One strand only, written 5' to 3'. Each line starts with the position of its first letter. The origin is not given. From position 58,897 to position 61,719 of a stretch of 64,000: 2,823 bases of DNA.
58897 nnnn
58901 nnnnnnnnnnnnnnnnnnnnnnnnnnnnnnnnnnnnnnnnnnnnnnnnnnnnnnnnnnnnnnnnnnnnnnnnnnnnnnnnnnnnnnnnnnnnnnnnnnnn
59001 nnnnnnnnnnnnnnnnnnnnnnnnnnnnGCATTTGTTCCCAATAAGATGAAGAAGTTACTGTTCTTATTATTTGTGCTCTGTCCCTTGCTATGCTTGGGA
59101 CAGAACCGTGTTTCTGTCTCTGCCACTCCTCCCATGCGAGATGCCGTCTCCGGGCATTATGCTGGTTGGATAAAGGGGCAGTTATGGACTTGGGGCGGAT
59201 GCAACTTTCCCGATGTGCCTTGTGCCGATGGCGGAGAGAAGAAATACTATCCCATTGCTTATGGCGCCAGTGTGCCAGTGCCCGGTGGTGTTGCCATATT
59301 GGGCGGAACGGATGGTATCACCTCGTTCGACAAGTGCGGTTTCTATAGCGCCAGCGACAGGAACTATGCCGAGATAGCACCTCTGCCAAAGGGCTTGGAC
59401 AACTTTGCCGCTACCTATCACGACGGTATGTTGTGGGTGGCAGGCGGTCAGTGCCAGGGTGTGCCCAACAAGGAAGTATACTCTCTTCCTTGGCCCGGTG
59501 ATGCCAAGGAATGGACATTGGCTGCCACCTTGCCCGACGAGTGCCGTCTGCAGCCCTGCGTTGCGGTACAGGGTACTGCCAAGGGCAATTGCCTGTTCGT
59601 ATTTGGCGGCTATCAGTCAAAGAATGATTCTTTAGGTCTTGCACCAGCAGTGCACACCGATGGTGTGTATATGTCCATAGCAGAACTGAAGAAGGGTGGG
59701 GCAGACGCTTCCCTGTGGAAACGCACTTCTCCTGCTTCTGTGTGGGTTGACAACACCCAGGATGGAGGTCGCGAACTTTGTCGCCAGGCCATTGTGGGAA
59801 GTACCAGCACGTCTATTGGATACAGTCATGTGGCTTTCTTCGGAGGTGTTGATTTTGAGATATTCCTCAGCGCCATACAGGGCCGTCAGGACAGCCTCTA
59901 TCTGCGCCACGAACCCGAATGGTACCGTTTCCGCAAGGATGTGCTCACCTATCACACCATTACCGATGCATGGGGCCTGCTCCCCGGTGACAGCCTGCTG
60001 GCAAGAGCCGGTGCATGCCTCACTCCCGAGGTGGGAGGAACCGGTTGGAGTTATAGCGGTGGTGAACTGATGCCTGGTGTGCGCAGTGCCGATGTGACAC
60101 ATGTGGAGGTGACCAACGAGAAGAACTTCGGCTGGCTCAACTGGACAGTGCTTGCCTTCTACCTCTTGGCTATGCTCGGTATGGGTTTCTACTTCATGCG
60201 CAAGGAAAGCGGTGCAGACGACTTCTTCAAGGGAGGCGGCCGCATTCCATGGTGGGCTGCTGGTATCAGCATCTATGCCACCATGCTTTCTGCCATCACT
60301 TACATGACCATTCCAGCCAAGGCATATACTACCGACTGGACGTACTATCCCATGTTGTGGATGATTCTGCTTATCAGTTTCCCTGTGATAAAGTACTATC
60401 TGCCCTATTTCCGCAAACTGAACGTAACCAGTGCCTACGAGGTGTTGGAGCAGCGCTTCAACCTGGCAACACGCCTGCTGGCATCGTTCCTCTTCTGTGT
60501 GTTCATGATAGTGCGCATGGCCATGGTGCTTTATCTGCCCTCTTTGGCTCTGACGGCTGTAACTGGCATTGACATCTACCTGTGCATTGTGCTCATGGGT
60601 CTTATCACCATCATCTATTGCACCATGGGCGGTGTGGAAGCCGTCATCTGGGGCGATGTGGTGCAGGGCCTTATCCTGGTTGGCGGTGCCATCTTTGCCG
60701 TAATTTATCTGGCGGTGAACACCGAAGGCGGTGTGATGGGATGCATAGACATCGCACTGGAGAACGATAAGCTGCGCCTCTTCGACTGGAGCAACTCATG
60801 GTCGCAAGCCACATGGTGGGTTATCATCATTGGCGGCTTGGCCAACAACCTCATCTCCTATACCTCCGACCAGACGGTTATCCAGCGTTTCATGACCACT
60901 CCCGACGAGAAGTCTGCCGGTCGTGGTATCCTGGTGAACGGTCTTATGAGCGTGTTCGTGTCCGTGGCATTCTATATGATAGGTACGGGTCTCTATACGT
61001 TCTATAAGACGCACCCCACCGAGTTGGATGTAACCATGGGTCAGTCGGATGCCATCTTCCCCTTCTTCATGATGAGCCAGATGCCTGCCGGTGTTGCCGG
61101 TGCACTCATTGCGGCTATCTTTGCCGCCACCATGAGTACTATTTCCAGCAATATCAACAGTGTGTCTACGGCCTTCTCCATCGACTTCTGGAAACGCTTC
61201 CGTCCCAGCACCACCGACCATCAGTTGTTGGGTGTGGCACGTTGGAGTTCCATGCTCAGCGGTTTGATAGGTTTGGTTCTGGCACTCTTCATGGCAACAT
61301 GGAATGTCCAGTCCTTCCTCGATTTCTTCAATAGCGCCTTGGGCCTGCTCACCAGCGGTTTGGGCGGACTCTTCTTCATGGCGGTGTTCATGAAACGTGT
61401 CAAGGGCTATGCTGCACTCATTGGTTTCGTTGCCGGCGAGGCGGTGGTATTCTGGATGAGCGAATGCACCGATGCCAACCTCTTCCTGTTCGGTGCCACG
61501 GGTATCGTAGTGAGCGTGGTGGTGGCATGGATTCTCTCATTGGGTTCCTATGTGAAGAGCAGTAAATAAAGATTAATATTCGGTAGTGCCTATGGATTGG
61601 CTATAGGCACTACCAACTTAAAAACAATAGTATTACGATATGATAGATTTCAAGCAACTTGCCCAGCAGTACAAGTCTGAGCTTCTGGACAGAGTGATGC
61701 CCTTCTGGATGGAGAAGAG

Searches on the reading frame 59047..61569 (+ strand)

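Call 29: search_protein_families(library=pfam, proteins=[window:59047-61569:+])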
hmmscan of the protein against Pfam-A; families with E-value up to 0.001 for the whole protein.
window:59047-61569:+ (840 aa): 4 families
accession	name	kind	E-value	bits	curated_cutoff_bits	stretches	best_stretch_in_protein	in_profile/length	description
PF00474.23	SSF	-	1.5e-43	149.6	22.8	1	393-797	1-406/406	Sodium:solute symporter family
PF24996.1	NANM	-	9.5e-13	48.2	45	1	248-365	106-231/350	N-acetylneuraminate epimerase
PF13964.12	Kelch_6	-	0.00013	22.3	25.3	0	71-116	3-49/50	Kelch motif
PF24681.1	Kelch_KLHDC2_KLHL20_DRC7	-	0.00027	20.7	50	0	114-192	101-176/221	KLHDC2/KLHL20/DRC7 Kelch-repeats domain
